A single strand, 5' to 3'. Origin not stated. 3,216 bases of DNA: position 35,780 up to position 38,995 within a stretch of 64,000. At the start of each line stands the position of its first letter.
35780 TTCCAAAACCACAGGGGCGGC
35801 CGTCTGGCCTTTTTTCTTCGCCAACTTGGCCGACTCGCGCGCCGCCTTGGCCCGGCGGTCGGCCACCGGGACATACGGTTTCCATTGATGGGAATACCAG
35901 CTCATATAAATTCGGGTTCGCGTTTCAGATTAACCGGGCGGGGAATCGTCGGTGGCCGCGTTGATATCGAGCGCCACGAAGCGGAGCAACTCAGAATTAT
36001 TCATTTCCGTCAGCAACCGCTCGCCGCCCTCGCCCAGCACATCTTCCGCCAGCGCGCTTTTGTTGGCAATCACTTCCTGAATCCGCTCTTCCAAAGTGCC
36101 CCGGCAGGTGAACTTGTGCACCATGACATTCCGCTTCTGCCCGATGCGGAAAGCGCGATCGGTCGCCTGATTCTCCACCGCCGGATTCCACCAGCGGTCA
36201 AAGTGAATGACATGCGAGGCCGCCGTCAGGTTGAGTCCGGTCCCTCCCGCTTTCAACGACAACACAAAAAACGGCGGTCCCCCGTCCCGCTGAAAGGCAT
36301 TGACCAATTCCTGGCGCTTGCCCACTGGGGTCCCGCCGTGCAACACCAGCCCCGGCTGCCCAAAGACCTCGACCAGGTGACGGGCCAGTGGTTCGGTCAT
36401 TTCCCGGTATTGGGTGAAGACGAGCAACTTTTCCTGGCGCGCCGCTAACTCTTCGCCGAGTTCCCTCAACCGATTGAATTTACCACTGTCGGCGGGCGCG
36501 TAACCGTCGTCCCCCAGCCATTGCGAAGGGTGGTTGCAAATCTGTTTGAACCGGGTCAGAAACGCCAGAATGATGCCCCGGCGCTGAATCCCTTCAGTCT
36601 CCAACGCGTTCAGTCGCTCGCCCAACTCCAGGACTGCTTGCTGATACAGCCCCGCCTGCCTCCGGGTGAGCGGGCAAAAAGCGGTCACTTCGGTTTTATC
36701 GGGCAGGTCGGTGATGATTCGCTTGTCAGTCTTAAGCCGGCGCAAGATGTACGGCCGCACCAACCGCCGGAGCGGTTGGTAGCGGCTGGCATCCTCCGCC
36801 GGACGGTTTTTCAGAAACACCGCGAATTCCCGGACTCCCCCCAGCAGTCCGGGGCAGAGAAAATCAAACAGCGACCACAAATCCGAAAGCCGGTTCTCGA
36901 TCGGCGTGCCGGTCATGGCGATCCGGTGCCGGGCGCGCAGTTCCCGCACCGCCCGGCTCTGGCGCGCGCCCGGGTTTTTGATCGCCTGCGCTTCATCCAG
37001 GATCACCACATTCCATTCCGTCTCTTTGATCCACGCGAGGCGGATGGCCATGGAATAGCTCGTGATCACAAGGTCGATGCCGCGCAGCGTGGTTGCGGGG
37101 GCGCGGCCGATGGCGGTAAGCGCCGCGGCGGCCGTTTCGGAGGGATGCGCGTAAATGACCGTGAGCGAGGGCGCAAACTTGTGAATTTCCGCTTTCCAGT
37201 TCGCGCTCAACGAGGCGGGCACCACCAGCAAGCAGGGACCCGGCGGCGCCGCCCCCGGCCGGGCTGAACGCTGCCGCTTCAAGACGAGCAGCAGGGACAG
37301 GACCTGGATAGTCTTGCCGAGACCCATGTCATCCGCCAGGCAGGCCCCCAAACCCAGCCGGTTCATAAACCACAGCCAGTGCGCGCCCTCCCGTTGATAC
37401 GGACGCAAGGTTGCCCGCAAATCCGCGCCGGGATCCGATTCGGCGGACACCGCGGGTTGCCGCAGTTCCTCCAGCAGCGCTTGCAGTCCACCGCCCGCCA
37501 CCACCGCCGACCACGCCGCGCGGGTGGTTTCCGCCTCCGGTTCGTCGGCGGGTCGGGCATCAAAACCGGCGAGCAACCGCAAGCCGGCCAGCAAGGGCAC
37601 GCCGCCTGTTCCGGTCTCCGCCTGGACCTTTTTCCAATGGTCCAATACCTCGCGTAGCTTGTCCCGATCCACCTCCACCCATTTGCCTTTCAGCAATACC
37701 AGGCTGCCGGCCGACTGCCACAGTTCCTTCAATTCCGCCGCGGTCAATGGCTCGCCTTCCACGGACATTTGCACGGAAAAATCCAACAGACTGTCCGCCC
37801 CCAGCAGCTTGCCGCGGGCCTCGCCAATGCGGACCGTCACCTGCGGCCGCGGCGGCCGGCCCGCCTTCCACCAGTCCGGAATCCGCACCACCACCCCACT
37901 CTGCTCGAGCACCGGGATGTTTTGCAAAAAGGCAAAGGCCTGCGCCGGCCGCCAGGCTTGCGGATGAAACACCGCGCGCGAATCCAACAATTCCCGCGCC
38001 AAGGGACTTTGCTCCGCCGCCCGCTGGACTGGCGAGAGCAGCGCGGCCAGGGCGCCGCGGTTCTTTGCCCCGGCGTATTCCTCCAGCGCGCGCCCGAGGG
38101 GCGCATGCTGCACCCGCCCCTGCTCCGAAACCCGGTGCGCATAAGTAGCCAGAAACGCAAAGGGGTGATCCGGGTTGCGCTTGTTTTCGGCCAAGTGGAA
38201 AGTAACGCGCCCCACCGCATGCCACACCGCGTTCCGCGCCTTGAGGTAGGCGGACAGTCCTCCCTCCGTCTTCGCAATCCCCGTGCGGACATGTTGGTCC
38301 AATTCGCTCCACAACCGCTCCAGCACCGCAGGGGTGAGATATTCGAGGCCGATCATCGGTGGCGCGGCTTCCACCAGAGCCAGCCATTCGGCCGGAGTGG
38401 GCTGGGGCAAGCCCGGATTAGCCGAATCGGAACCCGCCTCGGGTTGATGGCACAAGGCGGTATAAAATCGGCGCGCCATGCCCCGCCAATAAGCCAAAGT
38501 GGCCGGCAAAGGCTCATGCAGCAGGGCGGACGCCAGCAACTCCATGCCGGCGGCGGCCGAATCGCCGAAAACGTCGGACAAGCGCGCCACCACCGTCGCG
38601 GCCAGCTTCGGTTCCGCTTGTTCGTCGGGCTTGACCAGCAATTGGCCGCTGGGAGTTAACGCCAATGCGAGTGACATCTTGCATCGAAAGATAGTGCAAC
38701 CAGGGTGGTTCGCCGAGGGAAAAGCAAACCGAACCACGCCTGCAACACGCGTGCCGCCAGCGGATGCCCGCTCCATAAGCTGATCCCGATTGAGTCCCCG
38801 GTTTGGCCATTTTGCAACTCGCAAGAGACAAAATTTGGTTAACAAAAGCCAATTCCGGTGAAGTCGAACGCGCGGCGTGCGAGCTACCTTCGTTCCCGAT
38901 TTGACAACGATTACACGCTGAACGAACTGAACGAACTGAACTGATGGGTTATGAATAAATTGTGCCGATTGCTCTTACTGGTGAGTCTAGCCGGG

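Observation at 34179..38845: SNF2 helicase - SWIM zinc finger (with H1-like tail) - DnaQ exonuclease cassette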

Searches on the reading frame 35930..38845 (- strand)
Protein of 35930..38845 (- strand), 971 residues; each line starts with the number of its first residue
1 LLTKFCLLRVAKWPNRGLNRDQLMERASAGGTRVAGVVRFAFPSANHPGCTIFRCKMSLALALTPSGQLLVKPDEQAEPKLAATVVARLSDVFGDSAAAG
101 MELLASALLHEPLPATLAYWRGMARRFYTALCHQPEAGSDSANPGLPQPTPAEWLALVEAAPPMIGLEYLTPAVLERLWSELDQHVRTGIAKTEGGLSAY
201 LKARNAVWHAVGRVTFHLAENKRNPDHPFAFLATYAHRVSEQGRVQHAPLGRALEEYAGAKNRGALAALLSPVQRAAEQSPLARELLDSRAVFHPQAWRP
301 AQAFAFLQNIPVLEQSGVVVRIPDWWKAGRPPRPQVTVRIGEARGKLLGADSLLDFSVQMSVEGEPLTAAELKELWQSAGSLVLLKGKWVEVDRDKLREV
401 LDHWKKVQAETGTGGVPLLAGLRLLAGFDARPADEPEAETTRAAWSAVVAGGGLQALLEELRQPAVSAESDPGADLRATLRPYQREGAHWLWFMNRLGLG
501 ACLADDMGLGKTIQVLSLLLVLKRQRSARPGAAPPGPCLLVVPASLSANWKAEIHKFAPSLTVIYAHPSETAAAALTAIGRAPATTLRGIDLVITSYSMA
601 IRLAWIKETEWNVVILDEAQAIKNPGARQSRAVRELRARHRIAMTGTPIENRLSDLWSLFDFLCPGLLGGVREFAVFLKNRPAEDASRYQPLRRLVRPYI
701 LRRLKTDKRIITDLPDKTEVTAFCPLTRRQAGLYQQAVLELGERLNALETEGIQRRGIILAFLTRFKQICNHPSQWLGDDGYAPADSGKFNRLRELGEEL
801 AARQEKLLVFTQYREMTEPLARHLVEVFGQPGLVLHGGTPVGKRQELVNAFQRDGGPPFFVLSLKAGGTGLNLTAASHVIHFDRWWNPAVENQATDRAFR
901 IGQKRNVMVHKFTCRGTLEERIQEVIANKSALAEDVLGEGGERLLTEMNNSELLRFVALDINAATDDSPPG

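Call 3: search_protein_families(library=pfam, proteins=[window:35930-38845:-], max_evalue=0.01)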
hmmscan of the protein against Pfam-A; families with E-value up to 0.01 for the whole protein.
window:35930-38845:- (971 aa): 3 families
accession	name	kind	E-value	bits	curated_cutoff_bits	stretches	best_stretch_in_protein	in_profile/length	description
PF00176.29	SNF2-rel_dom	-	3.7e-61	207.2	24.9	1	483-774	1-289/290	SNF2-related domain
PF12419.13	DUF3670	-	2.4e-30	105.4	27.6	1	292-416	2-126/136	SNF2 Helicase protein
PF00271.37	Helicase_C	-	1.2e-19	71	23.5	1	791-902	4-110/110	Helicase conserved C-terminal domain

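Call 4: search_protein_families(library=padloc, proteins=[window:35930-38845:-], max_evalue=0.01)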
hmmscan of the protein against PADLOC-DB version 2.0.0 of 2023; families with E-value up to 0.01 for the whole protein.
window:35930-38845:- (971 aa): 37 families (the best 25 are shown)
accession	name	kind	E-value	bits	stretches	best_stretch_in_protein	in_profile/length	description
PDLC00633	ZorD1|ZorD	-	8.3e-118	392.8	1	471-937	435-885/908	"SWI2/SNF2 helicase, Mrr-like nuclease"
PDLC02842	DpdE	-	4.8e-116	386.8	1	454-940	676-1154/1176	DpdE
PDLC00629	ZorD1|ZorD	-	5.4e-101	337.1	1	466-911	469-923/1012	"SWI2/SNF2 helicase, Mrr-like nuclease"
PDLC02850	DpdE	-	1e-100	336.3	1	439-940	765-1244/1282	DpdE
PDLC00634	ZorD1|ZorD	-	1.7e-100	335.4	1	474-910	489-934/1208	"SWI2/SNF2 helicase, Mrr-like nuclease"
PDLC00632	ZorD1|ZorD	-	1.2e-99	332.7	1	478-948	592-1091/1101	"SWI2/SNF2 helicase, Mrr-like nuclease"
PDLC02849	DpdE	-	2.1e-94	315.4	1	473-957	394-854/857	DpdE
PDLC00631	ZorD1|ZorD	-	2.9e-93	311.4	1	478-911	440-878/1071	"SWI2/SNF2 helicase, Mrr-like nuclease"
PDLC02845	DpdE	-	1.1e-89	299.7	1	466-939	830-1275/1293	DpdE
PDLC02851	DpdE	-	2.5e-76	255.3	1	262-940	393-1039/1055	DpdE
PDLC02854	DpdE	-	4.5e-70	234.7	1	479-938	579-1063/1083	DpdE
PDLC00628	ZorD1|ZorD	-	1.9e-69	232.5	1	473-910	506-940/1171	"SWI2/SNF2 helicase, Mrr-like nuclease"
PDLC00627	ZorD1|ZorD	-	3e-64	215.5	2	592-910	609-958/1006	"SWI2/SNF2 helicase, Mrr-like nuclease"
PDLC02848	DpdE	-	4.7e-61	204.8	1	439-817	317-676/856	DpdE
PDLC00630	ZorD1|ZorD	-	3.6e-42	142.8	3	592-675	270-354/817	"SWI2/SNF2 helicase, Mrr-like nuclease"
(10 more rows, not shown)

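Call 5: search_protein_families(library=ncbifam, proteins=[window:35930-38845:-], max_evalue=0.01)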
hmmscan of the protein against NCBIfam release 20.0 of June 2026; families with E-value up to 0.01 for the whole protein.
window:35930-38845:- (971 aa): 9 families
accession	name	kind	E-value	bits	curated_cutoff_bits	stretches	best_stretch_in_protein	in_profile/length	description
NF058637.1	helic_SCO1167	equivalog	9.7e-170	566.6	1200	1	265-959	267-931/932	SCO1167/SCO6262 family helicase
NF053675.1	pilus_reg_Snf2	equivalog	2.2e-100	337.3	1100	1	453-938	560-1009/1029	pilus expression-regulating Snf2 family helicase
NF041790.1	anti-phage_ZorD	equivalog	7.1e-82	275.8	1500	2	607-910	722-1033/1035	type I Zorya anti-phage system protein ZorD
NF058636.1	helic_sll1366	equivalog_domain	8e-27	94.2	550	1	299-511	384-589/589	sll1366 family intein-prone helicase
NF038318.1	DISARM_DrmD_b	equivalog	9e-26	90.2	950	2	500-736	49-273/868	DISARM system SNF2-like helicase DrmD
NF038317.1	DISARM_DrmD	equivalog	1.6e-18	66.5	610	2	800-964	502-677/1021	DISARM system SNF2-like helicase DrmD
NF042964.1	phospholipD_antiphage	equivalog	2.3e-14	52.7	1100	2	860-939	748-828/895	phospholipase D-like domain-containing anti-phage protein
NF003426.0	PRK04914.1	equivalog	2.9e-11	42.3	576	2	802-922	492-612/959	RNA polymerase-associated protein RapA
NF041062.1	DpdE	equivalog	1e-06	27.1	500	1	789-889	528-627/1048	protein DpdE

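Call 27: search_solved_structures(query=window:35930-38845:-, max_evalue=1e-10)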
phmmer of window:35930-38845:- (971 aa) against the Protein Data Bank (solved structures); distinct sequences matched with E-value up to 1e-10: 81 (the best 60 are shown).
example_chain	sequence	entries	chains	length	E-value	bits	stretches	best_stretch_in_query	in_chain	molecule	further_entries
1z63_A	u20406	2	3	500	2.8e-116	393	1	475-961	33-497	Helicase of the snf2/rad54 family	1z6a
8qy7_A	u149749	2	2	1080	5.3e-71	243.2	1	478-937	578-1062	DEAD/DEAH box helicase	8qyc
7zb5_E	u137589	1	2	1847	2e-68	234.7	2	475-780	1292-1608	Helicase-like protein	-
6hts_G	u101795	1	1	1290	2.1e-68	234.6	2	432-784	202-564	Chromatin-remodeling ATPase INO80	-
7z8s_E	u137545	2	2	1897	2.1e-68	234.6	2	475-780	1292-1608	Helicase-like protein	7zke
6pwf_K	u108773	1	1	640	2.7e-68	234.2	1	471-956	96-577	chromatin remodeling factor ISWI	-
7zi4_G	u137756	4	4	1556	3.7e-68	233.8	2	432-784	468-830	Chromatin-remodeling ATPase INO80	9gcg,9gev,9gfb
6g7e_B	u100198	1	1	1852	5.2e-68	233.3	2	475-780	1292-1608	Helicase-like protein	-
7z7n_E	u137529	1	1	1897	5.6e-68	233.2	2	475-780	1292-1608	Helicase-like protein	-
8v4y_W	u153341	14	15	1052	4.6e-67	230.1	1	472-955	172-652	SWI/SNF-related matrix-associated actin-dependent regulator of chromatin subfamily A membe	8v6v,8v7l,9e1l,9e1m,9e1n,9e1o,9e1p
9ge5_G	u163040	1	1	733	2e-66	228.1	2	480-784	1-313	Chromatin-remodeling ATPase INO80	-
6ne3_W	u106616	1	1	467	1.2e-65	225.5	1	478-929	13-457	SWI/SNF-related matrix-associated actin-dependent regulator of chromatin subfamily A membe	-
7oo3_b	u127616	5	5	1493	1.4e-65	225.3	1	478-966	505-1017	DNA excision repair protein ERCC-6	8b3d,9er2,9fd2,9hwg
9bz0_b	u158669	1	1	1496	1.4e-65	225.3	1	478-966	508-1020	DNA excision repair protein ERCC-6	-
7oob_b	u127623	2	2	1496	1.4e-65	225.3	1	478-966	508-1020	DNA excision repair protein ERCC-6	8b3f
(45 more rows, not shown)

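Call 72: search_protein_families(library=phrogs, proteins=[window:35930-38677:-], max_evalue=0.001)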
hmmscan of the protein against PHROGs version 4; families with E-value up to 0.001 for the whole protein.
window:35930-38677:- (915 aa): 9 families
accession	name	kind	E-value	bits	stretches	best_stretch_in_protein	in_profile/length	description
phrog_29996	-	unknown function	1.5e-119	401.7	1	247-902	564-1184/1189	-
phrog_62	-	DNA, RNA and nucleotide metabolism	5e-99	333.6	1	389-896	682-1148/1881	DNA helicase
phrog_23807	-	unknown function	1.1e-12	47.6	1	747-861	528-649/1053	-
phrog_11354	-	unknown function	9.6e-07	29.5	1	810-879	33-103/116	-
phrog_1685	-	unknown function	1.6e-05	23.3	0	812-882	1478-1550/2278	-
phrog_11801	-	other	2.1e-05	22.9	0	422-504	865-936/2269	DNA methyltransferase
phrog_26785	-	unknown function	0.0002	20.4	0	530-607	332-422/1087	-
phrog_24008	-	DNA, RNA and nucleotide metabolism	0.00026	20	0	549-607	587-648/1006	helicase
phrog_21391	-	DNA, RNA and nucleotide metabolism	0.0004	18.6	0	748-845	1359-1454/2021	DNA helicase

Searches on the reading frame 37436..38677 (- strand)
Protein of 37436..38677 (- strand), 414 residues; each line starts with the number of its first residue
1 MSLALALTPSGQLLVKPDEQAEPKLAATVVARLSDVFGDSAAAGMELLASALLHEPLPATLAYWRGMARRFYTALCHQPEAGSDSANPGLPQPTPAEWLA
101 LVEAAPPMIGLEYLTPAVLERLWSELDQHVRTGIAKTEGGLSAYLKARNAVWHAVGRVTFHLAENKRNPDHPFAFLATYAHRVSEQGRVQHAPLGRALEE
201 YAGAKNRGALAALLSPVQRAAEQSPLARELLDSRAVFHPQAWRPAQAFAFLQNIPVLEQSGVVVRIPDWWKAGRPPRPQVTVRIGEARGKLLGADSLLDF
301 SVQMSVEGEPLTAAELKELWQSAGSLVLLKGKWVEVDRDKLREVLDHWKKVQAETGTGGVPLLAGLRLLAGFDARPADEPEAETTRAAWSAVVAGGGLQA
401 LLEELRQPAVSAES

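Call 30: find_homologous_proteins(query=window:37436-38677:-, max_evalue=0.00001)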
Query window:37436-38677:- (414 aa): 684 proteins with E <= 0.00001 among 8000 candidates; the best 120 are listed.
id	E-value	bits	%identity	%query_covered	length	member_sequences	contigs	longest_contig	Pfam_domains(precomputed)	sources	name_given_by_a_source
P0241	1.4e-187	642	70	100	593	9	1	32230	PF00176.30,PF12419.14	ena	-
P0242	3.7e-183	627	69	100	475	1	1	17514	PF12419.14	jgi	jgi:hypothetical protein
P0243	8.4e-180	616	68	100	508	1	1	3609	PF00176.30,PF12419.14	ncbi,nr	ncbi:MAG TPA: SNF2 helicase-associated domain-containing protein, partial [Dongiaceae bacterium]|nr:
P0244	1.3e-177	609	67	100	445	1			PF12419.14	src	-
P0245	8.5e-172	590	65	100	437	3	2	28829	PF12419.14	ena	-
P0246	2.8e-170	585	67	96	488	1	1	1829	PF12419.14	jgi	jgi:hypothetical protein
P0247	4.8e-164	565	71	86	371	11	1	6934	PF12419.14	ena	-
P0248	4.4e-163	561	67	91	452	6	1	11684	PF12419.14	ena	-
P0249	1.8e-161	556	68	89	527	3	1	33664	PF00176.30,PF12419.14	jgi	jgi:hypothetical protein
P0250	9.3e-157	541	77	79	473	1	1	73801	PF00176.30,PF12419.14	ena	-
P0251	6.3e-154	531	68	85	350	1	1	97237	PF12419.14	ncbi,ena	-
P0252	2.3e-150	519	59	100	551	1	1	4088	PF00176.30,PF12419.14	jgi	jgi:hypothetical protein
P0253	3.8e-150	519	65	86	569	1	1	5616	PF00176.30,PF12419.14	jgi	jgi:non-specific serine/threonine protein kinase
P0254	5.7e-145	502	75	73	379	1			PF00176.30,PF12419.14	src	-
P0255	1.8e-140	487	54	100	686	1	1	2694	PF00176.30,PF12419.14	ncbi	ncbi:MAG: DEAD/DEAH box helicase, partial [Limisphaerales bacterium]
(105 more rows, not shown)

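Call 45: predict_structure(alignment_id=A3)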
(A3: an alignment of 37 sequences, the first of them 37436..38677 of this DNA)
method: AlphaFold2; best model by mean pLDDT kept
length: 414 residues; sequences in the alignment: 37
mean_pLDDT: 88.2   pTM: 0.79
mean pLDDT of the five models: 88.2, 85.6, 80.6, 70.5, 67.0
residues with pLDDT >= 90: 262; 70-90: 105; 50-70: 43; < 50: 4
segments of 3 or more residues with pLDDT < 50: none
pLDDT, mean of each block of 10 residues (from residue 1): 95 96 96 97 98 96 97 87 58 94 97 98 97 93 92 93 94 97 93 96 88 92 97 97 95 94 90 80 80 70 89 92 86 90 87 75 81 56 65 86 77 54
secondary structure, 60 per line:
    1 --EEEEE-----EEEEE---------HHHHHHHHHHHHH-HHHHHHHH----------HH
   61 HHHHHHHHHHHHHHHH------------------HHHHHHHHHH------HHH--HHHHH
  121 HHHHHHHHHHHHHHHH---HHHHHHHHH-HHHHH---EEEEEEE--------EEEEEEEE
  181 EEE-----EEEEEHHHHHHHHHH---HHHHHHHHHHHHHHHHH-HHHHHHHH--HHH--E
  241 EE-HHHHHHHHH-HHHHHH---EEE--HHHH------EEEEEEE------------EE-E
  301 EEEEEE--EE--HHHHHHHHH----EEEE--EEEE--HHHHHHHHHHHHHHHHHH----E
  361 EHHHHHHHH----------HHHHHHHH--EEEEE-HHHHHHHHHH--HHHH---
elements in order: E3-7 E13-17 H27-39 H41-48 H59-76 H95-104 H116-136 H140-148 H150-154 E158-164 E173-183 E189-193 H194-203 H207-223 H225-232 E240-242 H244-252 H254-259 E263-265 H268-271 E278-284 E300-306 H313-321 E326-329 E332-335 H338-355 H362-369 H380-387 E390-394 H396-405 H408-411

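Call 74: fold_search(model_id=the predicted structure, library=pdb)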
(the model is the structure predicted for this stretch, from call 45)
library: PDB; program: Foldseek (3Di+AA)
matches with E <= 10: 188; with E <= 0.001: 0
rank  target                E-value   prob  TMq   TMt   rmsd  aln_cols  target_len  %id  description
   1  8cty_E                5.2e-01  0.06  0.08  0.17  12.4       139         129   10  12-mer DNA structure of ExBIM bound to RNase-H (released 2022-08-31)
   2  8tk8_A                5.2e-01  0.05  0.11  0.04  17.4       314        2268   10  Human Type 3 IP3 Receptor - Resting State (+IP3/ATP) (released 2023-11-08)
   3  7vyj_B                6.2e-01  0.02  0.09  0.06  20.0       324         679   13  The structure of GdmN in complex with carbamoyl adenylate intermediate (released 2022-11-16)
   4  8tl9_B                8.7e-01  0.04  0.11  0.04  17.4       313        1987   12  Human Type 3 IP3 Receptor - Resting State (+IP3/ATP) (released 2023-11-08)
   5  6dqv_A                8.7e-01  0.03  0.12  0.04  19.3       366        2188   11  Class 2 IP3-bound human type 3 1,4,5-inositol trisphosphate receptor (released 2018-08-01)
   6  5nzg                  9.2e-01  0.01  0.06  0.06  18.4       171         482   13  Crystal structure of UDP-glucose pyrophosphorylase S374W mutant from Leishmania major in complex with UDP-glucose (released 2018-04-18)
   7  1jyl_A                9.7e-01  0.04  0.08  0.13  16.0       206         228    9  Catalytic Mechanism of CTP:phosphocholine Cytidylyltransferase from Streptococcus pneumoniae (LicC) (released 2002-02-22)
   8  7pkn_N                1.0e+00  0.01  0.07  0.08  23.6       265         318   10  Structure of the human CCAN deltaCT complex (released 2022-04-27)
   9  8bre_A                1.2e+00  0.02  0.10  0.11  20.5       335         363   14  1,6-anhydro-n-actetylmuramic acid kinase (AnmK) (released 2023-09-20)
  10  6dr0_C                1.2e+00  0.03  0.13  0.04  20.4       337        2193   10  Class 5 IP3-bound human type 3 1,4,5-inositol trisphosphate receptor (released 2018-08-01)
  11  1jyk                  1.3e+00  0.03  0.08  0.12  15.5       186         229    8  Catalytic Mechanism of CTP:phosphocholine Cytidylyltransferase from Streptococcus pneumoniae (LicC) (released 2002-02-22)
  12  7sqc_R0               1.3e+00  0.02  0.10  0.04  16.6       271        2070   16  Ciliary C1 central pair apparatus isolated from Chlamydomonas reinhardtii (released 2022-04-13)
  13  3r2w_C                1.3e+00  0.01  0.07  0.06  17.3       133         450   11  Crystal Structure of UDP-glucose Pyrophosphorylase of Homo Sapiens (released 2012-02-08)
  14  2g8h_A                1.5e+00  0.03  0.08  0.16  12.5       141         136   10  B. halodurans RNase H catalytic domain D192N mutant in complex with Mg2+ and RNA/DNA hybrid (non-P nick at the active  (released 2006-04-25)
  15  3ipi                  1.6e+00  0.03  0.12  0.15  18.9       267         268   11  Crystal Structure of a Geranyltranstransferase from the Methanosarcina mazei (released 2009-09-08)
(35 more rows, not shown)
